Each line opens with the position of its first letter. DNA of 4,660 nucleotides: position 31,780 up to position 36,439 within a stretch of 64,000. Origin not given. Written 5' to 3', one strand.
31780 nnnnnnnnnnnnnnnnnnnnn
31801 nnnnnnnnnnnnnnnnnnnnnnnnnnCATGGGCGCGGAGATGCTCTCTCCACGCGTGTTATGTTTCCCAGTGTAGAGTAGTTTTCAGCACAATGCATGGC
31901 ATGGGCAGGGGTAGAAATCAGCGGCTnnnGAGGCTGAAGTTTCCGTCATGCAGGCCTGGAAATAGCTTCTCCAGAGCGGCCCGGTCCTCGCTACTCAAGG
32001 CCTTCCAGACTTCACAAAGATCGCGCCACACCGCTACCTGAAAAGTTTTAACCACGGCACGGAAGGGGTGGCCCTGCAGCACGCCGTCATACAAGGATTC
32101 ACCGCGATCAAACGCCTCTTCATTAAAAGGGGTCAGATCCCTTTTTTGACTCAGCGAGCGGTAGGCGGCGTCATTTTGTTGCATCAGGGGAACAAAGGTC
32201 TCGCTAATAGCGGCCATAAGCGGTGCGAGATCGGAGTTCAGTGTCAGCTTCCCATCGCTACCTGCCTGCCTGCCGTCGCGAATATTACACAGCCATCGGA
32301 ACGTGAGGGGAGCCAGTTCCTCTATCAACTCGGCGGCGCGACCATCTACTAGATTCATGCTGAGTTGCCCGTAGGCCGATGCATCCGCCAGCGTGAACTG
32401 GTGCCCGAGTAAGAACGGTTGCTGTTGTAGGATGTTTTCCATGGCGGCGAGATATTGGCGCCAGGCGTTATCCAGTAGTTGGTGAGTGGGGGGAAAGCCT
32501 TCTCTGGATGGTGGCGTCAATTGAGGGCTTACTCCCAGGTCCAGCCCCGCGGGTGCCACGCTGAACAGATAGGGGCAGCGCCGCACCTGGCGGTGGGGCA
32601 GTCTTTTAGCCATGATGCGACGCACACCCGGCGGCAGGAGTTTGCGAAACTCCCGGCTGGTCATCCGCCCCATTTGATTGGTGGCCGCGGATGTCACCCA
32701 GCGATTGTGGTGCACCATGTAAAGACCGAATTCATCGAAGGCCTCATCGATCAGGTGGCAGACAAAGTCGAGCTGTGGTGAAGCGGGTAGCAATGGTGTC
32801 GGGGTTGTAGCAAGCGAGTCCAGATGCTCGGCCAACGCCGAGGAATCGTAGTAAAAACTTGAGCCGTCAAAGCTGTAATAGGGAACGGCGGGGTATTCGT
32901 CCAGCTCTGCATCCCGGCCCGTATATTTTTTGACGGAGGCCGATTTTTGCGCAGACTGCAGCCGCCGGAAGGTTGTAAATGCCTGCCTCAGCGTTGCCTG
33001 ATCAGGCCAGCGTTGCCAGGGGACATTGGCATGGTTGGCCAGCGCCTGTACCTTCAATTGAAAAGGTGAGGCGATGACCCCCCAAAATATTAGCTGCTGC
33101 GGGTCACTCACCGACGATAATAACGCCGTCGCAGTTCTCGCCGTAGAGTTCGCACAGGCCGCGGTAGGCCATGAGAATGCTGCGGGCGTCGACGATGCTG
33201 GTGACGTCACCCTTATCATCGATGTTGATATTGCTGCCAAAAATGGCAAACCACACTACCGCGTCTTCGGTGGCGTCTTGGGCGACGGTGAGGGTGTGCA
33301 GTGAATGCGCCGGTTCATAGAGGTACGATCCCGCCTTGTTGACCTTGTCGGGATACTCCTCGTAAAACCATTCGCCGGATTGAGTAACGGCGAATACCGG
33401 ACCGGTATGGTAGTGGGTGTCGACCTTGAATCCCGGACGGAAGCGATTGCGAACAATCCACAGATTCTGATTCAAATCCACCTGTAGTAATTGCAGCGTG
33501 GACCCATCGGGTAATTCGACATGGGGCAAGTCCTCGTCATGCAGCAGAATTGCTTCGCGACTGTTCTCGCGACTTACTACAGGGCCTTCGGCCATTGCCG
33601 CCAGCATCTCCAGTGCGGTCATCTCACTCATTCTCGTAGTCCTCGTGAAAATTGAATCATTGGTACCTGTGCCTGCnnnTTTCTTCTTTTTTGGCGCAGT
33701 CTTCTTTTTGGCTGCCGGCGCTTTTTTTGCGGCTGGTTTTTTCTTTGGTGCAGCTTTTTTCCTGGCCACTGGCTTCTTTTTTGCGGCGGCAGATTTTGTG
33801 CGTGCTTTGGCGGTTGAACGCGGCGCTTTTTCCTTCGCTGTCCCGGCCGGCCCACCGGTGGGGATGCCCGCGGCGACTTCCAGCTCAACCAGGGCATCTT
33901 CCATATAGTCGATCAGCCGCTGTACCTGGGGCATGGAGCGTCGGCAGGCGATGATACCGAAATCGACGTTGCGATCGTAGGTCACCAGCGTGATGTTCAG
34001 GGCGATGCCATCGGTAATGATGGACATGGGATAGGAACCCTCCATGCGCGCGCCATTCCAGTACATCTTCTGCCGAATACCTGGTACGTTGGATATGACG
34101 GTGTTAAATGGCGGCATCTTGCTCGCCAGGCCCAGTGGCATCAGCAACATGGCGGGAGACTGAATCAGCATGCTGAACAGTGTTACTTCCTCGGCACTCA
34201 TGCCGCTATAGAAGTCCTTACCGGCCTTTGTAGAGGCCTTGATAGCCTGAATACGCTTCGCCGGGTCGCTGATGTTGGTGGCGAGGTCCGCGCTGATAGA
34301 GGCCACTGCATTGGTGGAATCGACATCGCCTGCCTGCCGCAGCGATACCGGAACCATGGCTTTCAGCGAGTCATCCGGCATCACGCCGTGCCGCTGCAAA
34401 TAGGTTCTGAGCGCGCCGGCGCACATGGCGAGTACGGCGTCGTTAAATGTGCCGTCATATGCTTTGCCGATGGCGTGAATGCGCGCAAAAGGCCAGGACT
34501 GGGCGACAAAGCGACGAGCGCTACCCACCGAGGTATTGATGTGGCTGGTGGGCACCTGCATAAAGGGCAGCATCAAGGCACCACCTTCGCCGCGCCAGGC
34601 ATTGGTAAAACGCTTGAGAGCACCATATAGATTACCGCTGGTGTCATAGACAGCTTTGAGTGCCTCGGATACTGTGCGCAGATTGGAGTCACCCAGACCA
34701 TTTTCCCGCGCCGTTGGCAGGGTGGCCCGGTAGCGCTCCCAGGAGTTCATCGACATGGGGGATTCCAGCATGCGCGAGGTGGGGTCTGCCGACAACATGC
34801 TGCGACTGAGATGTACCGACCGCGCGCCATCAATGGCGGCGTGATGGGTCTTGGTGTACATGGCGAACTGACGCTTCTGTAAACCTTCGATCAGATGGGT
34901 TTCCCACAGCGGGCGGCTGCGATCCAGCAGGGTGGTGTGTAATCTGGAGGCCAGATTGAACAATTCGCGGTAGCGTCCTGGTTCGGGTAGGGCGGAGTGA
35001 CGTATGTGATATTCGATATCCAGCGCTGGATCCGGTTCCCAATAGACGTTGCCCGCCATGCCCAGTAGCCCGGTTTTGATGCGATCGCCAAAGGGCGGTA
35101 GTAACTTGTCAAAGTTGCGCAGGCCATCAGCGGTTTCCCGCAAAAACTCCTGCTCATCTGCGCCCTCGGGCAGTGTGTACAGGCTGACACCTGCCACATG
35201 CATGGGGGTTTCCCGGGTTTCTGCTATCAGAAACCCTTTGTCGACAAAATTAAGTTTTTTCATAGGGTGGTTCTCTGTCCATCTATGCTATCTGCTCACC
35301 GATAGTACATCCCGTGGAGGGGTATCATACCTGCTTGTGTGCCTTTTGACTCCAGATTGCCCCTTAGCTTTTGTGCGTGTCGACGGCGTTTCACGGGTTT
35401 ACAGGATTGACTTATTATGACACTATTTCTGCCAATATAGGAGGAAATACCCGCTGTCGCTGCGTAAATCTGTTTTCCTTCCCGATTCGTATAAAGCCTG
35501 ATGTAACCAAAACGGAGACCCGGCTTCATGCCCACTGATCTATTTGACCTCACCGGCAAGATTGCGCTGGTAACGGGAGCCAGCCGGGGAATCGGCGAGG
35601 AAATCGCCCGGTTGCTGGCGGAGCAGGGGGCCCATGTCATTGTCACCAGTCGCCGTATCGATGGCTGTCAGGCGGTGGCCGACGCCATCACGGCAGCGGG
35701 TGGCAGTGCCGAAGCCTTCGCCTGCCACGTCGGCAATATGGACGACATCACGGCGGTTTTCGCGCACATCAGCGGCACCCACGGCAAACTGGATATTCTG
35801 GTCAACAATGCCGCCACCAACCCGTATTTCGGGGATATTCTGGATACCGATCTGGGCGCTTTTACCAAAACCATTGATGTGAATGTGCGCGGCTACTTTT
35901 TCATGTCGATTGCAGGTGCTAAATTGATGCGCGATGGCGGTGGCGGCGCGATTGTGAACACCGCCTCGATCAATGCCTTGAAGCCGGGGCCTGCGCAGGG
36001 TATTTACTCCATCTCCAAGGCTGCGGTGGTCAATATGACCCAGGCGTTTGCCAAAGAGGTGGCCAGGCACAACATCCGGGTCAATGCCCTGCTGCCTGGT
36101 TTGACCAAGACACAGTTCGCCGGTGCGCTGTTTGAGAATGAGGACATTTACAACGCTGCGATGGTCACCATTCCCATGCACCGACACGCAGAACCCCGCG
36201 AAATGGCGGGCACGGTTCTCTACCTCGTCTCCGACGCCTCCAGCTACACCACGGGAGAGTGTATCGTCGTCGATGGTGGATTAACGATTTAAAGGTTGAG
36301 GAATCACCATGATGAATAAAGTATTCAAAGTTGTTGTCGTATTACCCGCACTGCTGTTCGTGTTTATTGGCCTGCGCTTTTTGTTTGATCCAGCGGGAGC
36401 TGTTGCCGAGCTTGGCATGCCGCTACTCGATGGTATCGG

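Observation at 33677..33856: Wax-ester synthase/DGAT carrying a histone-H1/AlgP-like polycationic tail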

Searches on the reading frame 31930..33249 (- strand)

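Call 21: search_protein_families(library=pfam, proteins=[window:31930-33249:-], max_evalue=0.001)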
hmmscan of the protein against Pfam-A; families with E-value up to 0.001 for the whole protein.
window:31930-33249:- (440 aa): 4 families
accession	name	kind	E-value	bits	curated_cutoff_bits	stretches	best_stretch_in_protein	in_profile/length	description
PF13410.11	GST_C_2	-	2.8e-05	24.6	24.9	1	261-296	9-44/69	Glutathione S-transferase, C-terminal domain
PF17171.9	GST_C_6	-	3e-05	24.1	28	1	265-298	3-36/64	Glutathione S-transferase, C-terminal domain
PF00043.30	GST_C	-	0.00018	22.1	20.7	1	264-323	32-89/93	Glutathione S-transferase, C-terminal domain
PF14497.11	GST_C_3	-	0.00058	20.5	21.6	0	258-311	26-80/104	Glutathione S-transferase, C-terminal domain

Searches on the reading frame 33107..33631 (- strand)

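Call 21: search_protein_families(library=pfam, proteins=[window:33107-33631:-], max_evalue=0.001)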
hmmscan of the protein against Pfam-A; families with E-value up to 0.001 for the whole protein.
window:33107-33631:- (175 aa): 1 family
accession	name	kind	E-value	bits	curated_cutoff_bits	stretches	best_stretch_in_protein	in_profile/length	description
PF12973.13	Cupin_7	-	3.8e-10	40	27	1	27-122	3-95/105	ChrR Cupin-like domain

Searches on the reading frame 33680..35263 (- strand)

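Call 4: search_protein_families(library=pfam, proteins=[window:33680-35263:-], max_evalue=0.01)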
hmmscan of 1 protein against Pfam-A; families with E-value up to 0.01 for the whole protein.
window:33680-35263:- (528 aa): 2 families
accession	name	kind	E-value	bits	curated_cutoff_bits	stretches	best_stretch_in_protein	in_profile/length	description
PF03007.21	WS_DGAT_cat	-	1.6e-65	222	23.6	1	4-277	1-263/263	Wax ester synthase/diacylglycerol acyltransferase catalytic domain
PF06974.18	WS_DGAT_C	-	9.9e-33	113.7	20.7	1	318-461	3-144/145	WS/DGAT C-terminal domain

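Call 5: search_protein_families(library=ncbifam, proteins=[window:33680-35263:-], max_evalue=0.01)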
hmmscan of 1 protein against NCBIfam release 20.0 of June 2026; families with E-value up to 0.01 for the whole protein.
window:33680-35263:- (528 aa): 2 families
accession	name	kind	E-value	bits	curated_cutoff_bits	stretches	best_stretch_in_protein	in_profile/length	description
TIGR02946.1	acyl_WS_DGAT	subfamily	2.8e-129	431.9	309.95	1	4-464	1-452/453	wax ester/triacylglycerol synthase family O-acyltransferase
NF011492.0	PRK14900.1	equivalog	0.00073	17.5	1783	1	475-525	963-1009/1044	valine--tRNA ligase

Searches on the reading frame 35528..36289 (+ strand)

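Call 21: search_protein_families(library=pfam, proteins=[window:35528-36289:+], max_evalue=0.001)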
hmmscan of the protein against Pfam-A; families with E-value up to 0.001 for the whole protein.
window:35528-36289:+ (254 aa): 5 families
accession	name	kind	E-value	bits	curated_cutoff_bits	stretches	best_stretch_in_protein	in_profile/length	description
PF13561.12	adh_short_C2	-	7.9e-65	219.2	27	1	17-253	1-236/236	Enoyl-(Acyl carrier protein) reductase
PF00106.31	adh_short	-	1.3e-53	181.9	26.6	1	11-205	1-194/195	short chain dehydrogenase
PF08659.16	KR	-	1.3e-09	38.7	22.6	1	14-182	4-167/180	KR domain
PF23441.1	SDR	-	1.8e-06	28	27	1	11-252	8-255/258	SDR-like rossmann domain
PF01370.27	Epimerase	-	2.7e-05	24.1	20.9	1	13-177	1-159/240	NAD dependent epimerase/dehydratase family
